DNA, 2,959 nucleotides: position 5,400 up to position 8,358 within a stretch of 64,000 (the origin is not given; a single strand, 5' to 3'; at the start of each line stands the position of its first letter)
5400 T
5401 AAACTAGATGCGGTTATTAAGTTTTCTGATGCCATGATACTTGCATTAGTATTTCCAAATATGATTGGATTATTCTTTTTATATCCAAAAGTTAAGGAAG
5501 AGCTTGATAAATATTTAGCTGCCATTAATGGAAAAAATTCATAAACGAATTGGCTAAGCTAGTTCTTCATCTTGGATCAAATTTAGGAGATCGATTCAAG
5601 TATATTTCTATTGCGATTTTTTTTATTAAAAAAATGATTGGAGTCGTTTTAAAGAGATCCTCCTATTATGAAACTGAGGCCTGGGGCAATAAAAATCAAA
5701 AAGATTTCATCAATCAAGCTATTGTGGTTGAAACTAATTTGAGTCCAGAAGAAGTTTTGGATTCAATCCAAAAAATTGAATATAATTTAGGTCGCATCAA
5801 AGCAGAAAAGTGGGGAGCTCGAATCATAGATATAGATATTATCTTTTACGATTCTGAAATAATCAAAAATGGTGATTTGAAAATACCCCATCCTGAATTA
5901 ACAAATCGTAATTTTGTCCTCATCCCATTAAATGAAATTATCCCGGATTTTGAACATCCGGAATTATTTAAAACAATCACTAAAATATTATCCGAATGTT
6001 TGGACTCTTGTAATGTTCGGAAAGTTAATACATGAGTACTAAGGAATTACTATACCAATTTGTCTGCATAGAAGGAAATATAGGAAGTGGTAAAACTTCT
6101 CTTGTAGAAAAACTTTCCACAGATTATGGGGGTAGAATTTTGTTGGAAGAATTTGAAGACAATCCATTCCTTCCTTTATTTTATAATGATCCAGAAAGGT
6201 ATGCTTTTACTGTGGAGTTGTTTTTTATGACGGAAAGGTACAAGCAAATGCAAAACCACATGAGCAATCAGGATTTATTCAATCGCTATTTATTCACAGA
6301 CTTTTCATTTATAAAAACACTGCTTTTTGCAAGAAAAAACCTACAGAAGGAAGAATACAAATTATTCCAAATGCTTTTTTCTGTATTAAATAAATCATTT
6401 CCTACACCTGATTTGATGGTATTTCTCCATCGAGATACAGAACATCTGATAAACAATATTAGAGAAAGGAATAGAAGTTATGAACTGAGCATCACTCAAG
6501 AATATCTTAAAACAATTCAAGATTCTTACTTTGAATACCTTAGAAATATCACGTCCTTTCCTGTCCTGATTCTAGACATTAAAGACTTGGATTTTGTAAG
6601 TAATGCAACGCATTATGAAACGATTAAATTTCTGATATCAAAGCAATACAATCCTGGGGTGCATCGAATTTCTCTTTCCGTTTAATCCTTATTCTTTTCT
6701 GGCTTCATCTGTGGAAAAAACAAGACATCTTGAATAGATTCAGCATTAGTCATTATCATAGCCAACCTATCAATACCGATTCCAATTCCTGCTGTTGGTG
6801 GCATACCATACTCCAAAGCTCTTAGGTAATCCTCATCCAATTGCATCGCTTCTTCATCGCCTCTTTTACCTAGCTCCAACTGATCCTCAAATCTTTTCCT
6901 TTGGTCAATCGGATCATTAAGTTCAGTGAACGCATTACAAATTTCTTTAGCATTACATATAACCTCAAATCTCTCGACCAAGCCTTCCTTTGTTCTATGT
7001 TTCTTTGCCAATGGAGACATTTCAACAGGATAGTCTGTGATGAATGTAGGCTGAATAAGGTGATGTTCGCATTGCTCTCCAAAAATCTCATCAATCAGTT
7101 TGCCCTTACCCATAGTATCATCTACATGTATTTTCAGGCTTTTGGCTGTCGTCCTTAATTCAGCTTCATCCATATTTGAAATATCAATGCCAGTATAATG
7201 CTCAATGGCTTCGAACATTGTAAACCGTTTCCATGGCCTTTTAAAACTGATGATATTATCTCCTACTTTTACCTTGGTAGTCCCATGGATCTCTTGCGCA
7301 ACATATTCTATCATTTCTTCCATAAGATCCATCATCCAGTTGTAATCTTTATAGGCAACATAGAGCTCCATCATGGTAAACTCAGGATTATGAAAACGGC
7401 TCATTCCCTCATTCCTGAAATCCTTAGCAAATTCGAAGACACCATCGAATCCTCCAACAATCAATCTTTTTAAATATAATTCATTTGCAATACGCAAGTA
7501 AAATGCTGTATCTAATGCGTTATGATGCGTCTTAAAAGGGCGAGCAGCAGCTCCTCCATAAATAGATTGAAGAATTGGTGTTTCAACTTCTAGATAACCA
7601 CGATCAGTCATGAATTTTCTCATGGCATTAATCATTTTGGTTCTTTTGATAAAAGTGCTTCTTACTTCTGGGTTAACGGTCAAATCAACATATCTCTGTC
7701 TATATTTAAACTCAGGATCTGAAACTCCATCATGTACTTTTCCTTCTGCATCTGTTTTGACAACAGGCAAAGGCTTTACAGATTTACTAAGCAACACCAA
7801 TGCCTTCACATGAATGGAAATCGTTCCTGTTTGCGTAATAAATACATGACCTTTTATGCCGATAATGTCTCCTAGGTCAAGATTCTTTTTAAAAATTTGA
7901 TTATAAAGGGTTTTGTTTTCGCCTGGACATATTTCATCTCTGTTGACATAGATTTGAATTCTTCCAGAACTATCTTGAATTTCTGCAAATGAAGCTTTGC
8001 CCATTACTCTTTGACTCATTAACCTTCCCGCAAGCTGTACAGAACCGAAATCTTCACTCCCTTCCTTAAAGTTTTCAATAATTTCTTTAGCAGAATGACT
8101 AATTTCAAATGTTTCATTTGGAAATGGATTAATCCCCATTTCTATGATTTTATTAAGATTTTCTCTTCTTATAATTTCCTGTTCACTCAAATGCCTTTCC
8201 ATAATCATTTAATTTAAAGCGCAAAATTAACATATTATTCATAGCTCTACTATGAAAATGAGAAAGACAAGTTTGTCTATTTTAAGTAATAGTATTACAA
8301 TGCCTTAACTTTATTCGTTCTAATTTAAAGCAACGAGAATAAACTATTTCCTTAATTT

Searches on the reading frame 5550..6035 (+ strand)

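Call 10: search_protein_families(library=pfam, proteins=[window:5550-6035:+])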
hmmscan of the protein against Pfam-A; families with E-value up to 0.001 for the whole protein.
window:5550-6035:+ (161 aa): 1 family
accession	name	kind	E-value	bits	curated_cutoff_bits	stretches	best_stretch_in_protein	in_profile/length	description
PF01288.25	HPPK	-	2.7e-38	131.4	25.7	1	5-132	1-116/116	7,8-dihydro-6-hydroxymethylpterin-pyrophosphokinase (HPPK)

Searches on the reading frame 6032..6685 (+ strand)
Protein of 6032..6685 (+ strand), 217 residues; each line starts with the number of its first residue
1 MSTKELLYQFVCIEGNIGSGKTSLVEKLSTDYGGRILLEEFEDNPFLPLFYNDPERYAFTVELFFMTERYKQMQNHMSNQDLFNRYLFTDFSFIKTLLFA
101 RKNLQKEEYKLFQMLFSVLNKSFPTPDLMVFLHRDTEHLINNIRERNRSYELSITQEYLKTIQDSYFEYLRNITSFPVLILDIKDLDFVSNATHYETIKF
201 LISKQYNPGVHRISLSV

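Call 10: search_protein_families(library=pfam, proteins=[window:6032-6685:+])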
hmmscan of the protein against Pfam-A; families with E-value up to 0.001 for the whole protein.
window:6032-6685:+ (217 aa): 3 families
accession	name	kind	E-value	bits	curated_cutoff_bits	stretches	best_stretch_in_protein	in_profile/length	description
PF01712.25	dNK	-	1.2e-41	143.2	27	1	11-199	1-195/203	Deoxynucleoside kinase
PF02223.23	Thymidylate_kin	-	0.00026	21.2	27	0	113-171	104-164/185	Thymidylate kinase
PF13521.12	AAA_28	-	0.0003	21.5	27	1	11-138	2-128/164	AAA domain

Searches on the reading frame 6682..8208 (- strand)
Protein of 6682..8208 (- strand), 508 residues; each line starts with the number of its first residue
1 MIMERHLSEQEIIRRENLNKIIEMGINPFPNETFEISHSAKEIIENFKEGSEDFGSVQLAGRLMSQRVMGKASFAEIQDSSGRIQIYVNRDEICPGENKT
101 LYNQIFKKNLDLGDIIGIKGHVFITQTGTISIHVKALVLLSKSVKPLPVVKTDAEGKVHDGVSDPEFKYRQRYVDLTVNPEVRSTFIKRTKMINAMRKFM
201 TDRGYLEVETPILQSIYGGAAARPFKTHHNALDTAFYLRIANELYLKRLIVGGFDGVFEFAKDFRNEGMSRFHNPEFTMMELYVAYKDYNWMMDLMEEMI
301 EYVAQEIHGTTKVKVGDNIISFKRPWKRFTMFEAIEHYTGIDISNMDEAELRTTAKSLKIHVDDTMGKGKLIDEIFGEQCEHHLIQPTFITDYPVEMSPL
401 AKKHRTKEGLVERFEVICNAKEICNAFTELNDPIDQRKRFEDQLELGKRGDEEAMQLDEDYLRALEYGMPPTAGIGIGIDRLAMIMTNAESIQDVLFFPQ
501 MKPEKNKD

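Call 68: search_protein_families(library=pfam, proteins=[window:6682-8208:-])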
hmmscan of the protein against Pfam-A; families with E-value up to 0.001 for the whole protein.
window:6682-8208:- (508 aa): 3 families
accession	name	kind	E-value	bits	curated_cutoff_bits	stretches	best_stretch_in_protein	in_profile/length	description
PF00152.25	tRNA-synt_2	-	2.7e-97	326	25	1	165-502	2-308/308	tRNA synthetases class II (D, K and N)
PF01336.31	tRNA_anti-codon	-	1.8e-13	50.6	27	1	57-139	1-74/75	OB-fold nucleic acid binding domain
PF01409.25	tRNA-synt_2d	-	2.4e-05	24.4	19.8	0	258-325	106-172/246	tRNA synthetases class II core domain (F)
